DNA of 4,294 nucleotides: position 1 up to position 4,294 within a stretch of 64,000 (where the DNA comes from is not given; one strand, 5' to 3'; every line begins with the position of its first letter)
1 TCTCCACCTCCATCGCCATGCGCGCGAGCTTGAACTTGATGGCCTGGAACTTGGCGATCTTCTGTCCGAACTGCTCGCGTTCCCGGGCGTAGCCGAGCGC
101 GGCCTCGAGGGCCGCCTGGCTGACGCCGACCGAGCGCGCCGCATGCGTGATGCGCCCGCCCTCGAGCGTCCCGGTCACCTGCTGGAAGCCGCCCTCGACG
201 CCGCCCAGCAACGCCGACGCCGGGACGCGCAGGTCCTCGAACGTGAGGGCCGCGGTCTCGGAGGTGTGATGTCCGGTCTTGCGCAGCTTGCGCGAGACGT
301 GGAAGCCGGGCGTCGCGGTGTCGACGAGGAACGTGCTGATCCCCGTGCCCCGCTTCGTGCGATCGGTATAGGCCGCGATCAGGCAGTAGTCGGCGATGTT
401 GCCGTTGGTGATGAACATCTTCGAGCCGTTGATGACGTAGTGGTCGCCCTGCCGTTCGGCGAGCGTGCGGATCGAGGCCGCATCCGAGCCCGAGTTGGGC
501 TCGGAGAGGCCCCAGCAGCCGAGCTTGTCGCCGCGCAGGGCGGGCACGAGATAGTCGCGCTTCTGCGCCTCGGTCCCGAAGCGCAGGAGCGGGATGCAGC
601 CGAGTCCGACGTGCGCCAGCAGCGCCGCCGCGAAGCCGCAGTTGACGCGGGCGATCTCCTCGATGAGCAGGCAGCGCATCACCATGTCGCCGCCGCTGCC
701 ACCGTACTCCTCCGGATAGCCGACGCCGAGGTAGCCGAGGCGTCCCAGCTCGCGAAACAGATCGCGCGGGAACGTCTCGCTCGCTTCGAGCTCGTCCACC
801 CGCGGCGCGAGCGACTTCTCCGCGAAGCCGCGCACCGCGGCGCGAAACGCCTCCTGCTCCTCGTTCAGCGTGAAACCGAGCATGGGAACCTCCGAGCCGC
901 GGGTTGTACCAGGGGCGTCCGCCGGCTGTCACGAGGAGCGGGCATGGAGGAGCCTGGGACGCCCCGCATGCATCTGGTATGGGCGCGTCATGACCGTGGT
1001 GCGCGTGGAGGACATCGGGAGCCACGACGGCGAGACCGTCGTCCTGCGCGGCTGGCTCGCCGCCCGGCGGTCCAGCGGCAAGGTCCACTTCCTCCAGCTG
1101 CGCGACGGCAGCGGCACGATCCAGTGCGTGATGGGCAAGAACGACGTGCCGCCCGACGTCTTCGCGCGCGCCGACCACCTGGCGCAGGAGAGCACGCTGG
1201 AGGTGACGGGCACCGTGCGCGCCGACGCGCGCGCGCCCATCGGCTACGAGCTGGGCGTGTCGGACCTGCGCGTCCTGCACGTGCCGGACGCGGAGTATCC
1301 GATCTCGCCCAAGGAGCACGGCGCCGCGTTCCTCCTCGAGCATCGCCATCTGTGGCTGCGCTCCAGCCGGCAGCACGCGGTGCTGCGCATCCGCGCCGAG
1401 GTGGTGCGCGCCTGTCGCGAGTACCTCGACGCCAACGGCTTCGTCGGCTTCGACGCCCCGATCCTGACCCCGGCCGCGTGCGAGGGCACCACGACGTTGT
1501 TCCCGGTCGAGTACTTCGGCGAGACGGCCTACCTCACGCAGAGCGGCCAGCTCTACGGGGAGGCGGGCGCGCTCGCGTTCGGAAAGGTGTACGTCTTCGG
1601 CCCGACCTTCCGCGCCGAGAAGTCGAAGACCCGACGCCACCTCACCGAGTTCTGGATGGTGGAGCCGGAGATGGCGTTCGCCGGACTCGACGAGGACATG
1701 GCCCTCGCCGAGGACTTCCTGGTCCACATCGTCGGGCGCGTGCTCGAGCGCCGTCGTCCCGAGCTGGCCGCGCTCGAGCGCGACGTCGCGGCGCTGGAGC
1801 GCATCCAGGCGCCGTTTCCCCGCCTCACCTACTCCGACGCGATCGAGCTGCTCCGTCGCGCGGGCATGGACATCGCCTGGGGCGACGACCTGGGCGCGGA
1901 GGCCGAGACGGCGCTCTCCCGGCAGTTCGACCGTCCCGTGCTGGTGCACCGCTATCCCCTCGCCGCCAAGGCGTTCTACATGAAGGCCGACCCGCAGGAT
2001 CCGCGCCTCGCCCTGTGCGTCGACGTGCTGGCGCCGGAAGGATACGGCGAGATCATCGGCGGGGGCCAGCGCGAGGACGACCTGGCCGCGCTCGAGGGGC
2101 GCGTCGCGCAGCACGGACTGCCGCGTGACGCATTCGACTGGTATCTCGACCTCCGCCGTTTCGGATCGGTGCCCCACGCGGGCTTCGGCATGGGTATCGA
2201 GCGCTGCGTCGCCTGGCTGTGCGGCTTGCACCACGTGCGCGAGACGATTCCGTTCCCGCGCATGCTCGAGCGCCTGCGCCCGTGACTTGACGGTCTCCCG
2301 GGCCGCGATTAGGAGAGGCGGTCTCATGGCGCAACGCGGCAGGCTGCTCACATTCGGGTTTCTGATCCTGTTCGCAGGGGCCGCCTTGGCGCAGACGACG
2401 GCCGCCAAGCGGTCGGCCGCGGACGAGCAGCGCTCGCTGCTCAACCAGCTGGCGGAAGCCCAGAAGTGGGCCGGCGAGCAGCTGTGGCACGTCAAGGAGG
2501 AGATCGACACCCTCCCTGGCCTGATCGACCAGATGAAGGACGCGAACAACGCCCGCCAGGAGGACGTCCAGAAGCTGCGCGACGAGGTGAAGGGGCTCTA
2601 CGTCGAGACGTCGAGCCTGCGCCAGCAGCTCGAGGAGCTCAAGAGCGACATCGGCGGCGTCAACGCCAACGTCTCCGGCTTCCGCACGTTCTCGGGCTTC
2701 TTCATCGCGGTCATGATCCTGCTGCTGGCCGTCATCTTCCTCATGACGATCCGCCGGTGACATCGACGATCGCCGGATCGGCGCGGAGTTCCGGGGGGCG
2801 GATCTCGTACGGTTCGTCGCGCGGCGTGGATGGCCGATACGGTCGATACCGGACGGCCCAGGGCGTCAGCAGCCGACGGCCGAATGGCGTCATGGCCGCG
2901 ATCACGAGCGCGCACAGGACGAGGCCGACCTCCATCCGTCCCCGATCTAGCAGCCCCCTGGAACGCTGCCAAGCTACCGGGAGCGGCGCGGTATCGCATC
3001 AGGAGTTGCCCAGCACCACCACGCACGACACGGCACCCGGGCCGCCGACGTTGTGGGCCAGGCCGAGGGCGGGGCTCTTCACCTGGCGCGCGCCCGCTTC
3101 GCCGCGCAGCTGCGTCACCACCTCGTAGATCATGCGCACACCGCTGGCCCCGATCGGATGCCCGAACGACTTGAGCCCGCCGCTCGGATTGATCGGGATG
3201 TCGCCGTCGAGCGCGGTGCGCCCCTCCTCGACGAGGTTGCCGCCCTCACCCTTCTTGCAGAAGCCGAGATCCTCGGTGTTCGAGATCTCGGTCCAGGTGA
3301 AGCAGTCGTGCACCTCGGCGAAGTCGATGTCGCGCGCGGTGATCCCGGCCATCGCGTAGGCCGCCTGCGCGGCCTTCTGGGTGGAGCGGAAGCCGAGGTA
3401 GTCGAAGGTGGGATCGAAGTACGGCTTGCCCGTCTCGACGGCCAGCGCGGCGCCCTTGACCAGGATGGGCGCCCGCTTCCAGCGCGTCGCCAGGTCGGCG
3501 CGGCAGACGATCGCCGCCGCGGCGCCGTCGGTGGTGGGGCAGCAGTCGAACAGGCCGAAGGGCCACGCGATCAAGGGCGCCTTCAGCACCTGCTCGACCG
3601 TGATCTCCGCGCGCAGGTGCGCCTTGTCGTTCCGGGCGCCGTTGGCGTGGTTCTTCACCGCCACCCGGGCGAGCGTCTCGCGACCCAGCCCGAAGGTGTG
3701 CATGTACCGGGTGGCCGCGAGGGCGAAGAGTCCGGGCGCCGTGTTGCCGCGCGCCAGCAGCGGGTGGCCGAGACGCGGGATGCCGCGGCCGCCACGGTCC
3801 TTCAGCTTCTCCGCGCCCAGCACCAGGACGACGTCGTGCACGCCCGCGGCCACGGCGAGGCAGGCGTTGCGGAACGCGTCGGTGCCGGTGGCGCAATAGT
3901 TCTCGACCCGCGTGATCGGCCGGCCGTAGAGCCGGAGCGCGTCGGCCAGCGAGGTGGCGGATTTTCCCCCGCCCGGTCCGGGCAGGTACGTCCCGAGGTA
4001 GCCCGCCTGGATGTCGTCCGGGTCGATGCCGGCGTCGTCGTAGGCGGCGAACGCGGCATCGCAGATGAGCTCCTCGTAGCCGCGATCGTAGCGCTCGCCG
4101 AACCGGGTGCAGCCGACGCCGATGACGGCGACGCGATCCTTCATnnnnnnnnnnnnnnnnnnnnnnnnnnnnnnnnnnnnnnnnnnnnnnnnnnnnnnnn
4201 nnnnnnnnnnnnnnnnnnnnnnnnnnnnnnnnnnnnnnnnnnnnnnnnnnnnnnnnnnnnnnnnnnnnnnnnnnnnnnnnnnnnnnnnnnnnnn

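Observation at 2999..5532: HMG-CoA-synthase-like domain fused to DUF35, coupled (ATGA) to an SCP-x thiolase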

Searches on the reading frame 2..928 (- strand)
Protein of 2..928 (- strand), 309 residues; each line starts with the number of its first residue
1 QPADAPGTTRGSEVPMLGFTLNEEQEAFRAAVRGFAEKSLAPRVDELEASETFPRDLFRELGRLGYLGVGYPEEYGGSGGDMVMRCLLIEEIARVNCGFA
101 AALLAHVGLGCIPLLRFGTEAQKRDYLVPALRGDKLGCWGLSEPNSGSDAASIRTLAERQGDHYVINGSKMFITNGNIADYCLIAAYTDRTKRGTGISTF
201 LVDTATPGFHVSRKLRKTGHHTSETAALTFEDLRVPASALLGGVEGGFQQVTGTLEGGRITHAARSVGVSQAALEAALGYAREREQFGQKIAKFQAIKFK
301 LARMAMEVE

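Call 10: search_protein_families(library=pfam, proteins=[window:2-928:-], max_evalue=0.001)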
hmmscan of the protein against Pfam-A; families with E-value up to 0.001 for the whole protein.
window:2-928:- (309 aa): 4 families
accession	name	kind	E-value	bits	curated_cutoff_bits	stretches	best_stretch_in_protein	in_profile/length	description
PF02771.21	Acyl-CoA_dh_N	-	3.5e-38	130.9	22.9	1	22-134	1-113/113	Acyl-CoA dehydrogenase, N-terminal domain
PF02770.24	Acyl-CoA_dh_M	-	1.7e-25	89.5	33.3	1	138-232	1-96/97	Acyl-CoA dehydrogenase, middle domain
PF00441.29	Acyl-CoA_dh_1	-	1.8e-16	61.1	22.4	1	246-309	2-65/150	Acyl-CoA dehydrogenase, C-terminal domain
PF08028.16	Acyl-CoA_dh_2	-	2.3e-06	28.4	22.7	1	260-309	1-52/134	Acyl-CoA dehydrogenase, C-terminal domain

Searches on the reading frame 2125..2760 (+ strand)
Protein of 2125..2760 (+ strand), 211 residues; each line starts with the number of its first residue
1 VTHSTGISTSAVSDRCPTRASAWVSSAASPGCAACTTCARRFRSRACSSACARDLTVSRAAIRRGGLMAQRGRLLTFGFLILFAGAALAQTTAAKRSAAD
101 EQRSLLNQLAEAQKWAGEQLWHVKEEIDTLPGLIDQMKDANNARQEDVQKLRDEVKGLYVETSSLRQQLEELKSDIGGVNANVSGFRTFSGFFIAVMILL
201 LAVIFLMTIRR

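Call 10: search_protein_families(library=pfam, proteins=[window:2125-2760:+], max_evalue=0.001)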
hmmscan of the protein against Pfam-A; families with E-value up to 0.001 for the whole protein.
window:2125-2760:+ (211 aa): 4 families
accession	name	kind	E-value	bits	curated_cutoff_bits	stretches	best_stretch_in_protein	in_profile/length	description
PF07889.17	DUF1664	-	3.4e-05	24.3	34.6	1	93-180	34-121/124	Protein of unknown function (DUF1664)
PF13870.11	CCDC113_CCDC96_CC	-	0.0002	21.6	31.6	1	101-177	60-136/177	CCDC113/CCDC96, coiled-coil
PF06419.17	COG6_N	-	0.00052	20.6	27.4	1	116-173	38-95/114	Conserved oligomeric complex COG6, N-terminal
PF23735.1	KIF9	-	0.00075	20.1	31.9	0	94-174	15-93/140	Kinesin-like protein KIF9 domain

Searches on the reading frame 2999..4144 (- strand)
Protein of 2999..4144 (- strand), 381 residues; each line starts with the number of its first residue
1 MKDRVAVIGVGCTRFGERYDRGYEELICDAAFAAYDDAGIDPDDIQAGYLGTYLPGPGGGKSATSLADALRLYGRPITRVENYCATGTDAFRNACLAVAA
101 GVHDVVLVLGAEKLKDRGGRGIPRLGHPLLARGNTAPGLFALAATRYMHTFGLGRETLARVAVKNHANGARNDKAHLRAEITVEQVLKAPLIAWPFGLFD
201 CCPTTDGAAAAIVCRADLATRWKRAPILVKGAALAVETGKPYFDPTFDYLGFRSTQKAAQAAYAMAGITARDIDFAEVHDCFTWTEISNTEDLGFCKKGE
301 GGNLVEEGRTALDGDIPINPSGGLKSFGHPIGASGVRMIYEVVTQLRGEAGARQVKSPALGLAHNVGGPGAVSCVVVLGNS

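Call 6: search_protein_families(library=pfam, proteins=[window:2999-4144:-], max_evalue=1)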
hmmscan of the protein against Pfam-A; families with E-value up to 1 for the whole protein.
window:2999-4144:- (381 aa): 6 families
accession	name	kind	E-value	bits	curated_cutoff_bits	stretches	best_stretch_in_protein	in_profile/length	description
PF22691.2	Thiolase_C_1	-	2.8e-49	167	28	1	250-380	16-144/144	Thiolase C-terminal domain-like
PF00108.29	Thiolase_N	-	5.2e-18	65.8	26.4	1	5-181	1-197/260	Thiolase, N-terminal domain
PF02803.24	Thiolase_C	-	2.1e-12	47.2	27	1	257-358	26-109/123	Thiolase, C-terminal domain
PF02801.28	Ketoacyl-synt_C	-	0.0056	17.1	20.8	0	255-280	27-52/119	Beta-ketoacyl synthase, C-terminal domain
PF00109.32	ketoacyl-synt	-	0.016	15.2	20.8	1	65-114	156-204/252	Beta-ketoacyl synthase, N-terminal domain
PF08545.16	ACP_syn_III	-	0.21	11.9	24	0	81-114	4-37/80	3-Oxoacyl-[acyl-carrier-protein (ACP)] synthase III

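Call 7: search_protein_families(library=ncbifam, proteins=[window:2999-4144:-], max_evalue=0.1)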
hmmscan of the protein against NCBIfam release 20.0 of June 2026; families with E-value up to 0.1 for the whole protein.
window:2999-4144:- (381 aa): 56 families (the best 25 are shown)
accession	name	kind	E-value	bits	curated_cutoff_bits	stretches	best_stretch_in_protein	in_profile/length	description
NF004810.0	PRK06157.1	equivalog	5.1e-143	477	403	1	1-379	5-396/400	acetyl-CoA acetyltransferase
NF004720.0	PRK06064.1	subfamily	2.7e-121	405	420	1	4-380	3-387/389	thiolase domain-containing protein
NF053570.1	AcCoTHIOL_METTL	equivalog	9.1e-103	344.1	600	1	4-380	3-383/385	acetyl-CoA acetyltransferase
NF009228.0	PRK12578.1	subfamily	3e-93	312.5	485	1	1-379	1-386/387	thiolase domain-containing protein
NF006102.0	PRK08256.1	subfamily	1.3e-80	271.4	436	2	135-376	146-387/394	lipid-transfer protein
NF005704.0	PRK07516.1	subfamily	1.3e-79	267.9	412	1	4-378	3-385/389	thiolase domain-containing protein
NF006180.0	PRK08313.1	subfamily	7.2e-68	229.2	514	1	2-380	3-384/389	thiolase domain-containing protein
NF004715.0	PRK06059.1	equivalog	1.7e-67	228.2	424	1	2-377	3-397/399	lipid-transfer protein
NF004811.0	PRK06158.1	subfamily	4.1e-66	223.5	421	1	3-380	8-380/384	acetyl-CoA acetyltransferase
NF004721.0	PRK06065.1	equivalog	1.8e-62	211.5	455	1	2-380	9-393/393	thiolase domain-containing protein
NF004982.0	PRK06365.1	equivalog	2.7e-61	207.9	695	2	5-238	18-259/430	thiolase domain-containing protein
NF053628.1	BnzsclthlBbsBGT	equivalog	2.7e-60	204.2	750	1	4-368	6-370/389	benzoylsuccinyl-CoA thiolase subunit BbsB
NF006010.0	PRK08142.1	subfamily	2.1e-54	184.8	462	1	18-369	20-373/388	thiolase domain-containing protein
NF004936.0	PRK06289.1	equivalog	2.2e-52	178.2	375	1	3-379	3-402/405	acetyl-CoA acetyltransferase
NF005892.0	PRK07855.1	subfamily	1.6e-51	175.4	469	1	2-353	5-365/390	lipid-transfer protein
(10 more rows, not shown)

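Call 39: search_solved_structures(query=window:2999-4144:-, max_evalue=1e-10, show_alignments=1)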
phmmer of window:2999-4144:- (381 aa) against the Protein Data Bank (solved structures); distinct sequences matched with E-value up to 1e-10: 19.
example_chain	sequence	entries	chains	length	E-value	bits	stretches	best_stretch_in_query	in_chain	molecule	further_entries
6esq_A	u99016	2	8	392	1.2e-71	245.1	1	5-379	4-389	acetoacetyl-CoA thiolase | Acetyl-CoA acetyltransferase thiolase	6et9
7yvy_A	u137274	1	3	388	9.7e-69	235.5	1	5-378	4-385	Acetyl-CoA acetyltransferase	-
4yzo_A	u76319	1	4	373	4.1e-66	226.8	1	5-380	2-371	Putative acyl-CoA acyltransferase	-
6hsj_A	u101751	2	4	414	5.2e-56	193.6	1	2-374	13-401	SCP2-thiolase (type-1)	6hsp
6hrv_A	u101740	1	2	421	5.5e-56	193.5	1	2-374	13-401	SCP2-thiolase (type-1)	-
7pxp_C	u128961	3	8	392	7.6e-55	189.7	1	4-368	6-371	Benzoylsuccinyl-CoA thiolase subunit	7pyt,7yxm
4u4e_A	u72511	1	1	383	2.3e-46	161.8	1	92-379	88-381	Thiolase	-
4bi9_A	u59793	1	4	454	3.5e-42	148.1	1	15-379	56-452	3-KETOACYL-COA THIOLASE, PUTATIVE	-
4bia_A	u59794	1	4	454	6.7e-41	143.8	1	15-379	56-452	3-KETOACYL-COA THIOLASE, PUTATIVE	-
3zbg_A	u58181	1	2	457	6.6e-40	140.6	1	72-379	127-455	3-KETOACYL-COA THIOLASE-LIKE PROTEIN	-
3zbk_A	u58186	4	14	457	1.2e-38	136.4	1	72-379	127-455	3-KETOACYL-COA THIOLASE-LIKE PROTEIN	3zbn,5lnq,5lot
3zbl_A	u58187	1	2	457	1.6e-38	136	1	72-379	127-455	3-KETOACYL-COA THIOLASE-LIKE PROTEIN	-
9skh_I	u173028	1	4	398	4.4e-37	131.3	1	4-380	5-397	2,4-diacetylphloroglucinol biosynthesis protein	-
9skm_I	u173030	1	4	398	7.7e-36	127.2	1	4-380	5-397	2,4-diacetylphloroglucinol biosynthesis protein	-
5m3k_C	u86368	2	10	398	1.5e-34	123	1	4-380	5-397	2,4-diacetylphloroglucinol biosynthesis protein PhlC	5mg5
6ok1_A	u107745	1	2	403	2e-30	109.3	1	5-348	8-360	Lipid-transfer protein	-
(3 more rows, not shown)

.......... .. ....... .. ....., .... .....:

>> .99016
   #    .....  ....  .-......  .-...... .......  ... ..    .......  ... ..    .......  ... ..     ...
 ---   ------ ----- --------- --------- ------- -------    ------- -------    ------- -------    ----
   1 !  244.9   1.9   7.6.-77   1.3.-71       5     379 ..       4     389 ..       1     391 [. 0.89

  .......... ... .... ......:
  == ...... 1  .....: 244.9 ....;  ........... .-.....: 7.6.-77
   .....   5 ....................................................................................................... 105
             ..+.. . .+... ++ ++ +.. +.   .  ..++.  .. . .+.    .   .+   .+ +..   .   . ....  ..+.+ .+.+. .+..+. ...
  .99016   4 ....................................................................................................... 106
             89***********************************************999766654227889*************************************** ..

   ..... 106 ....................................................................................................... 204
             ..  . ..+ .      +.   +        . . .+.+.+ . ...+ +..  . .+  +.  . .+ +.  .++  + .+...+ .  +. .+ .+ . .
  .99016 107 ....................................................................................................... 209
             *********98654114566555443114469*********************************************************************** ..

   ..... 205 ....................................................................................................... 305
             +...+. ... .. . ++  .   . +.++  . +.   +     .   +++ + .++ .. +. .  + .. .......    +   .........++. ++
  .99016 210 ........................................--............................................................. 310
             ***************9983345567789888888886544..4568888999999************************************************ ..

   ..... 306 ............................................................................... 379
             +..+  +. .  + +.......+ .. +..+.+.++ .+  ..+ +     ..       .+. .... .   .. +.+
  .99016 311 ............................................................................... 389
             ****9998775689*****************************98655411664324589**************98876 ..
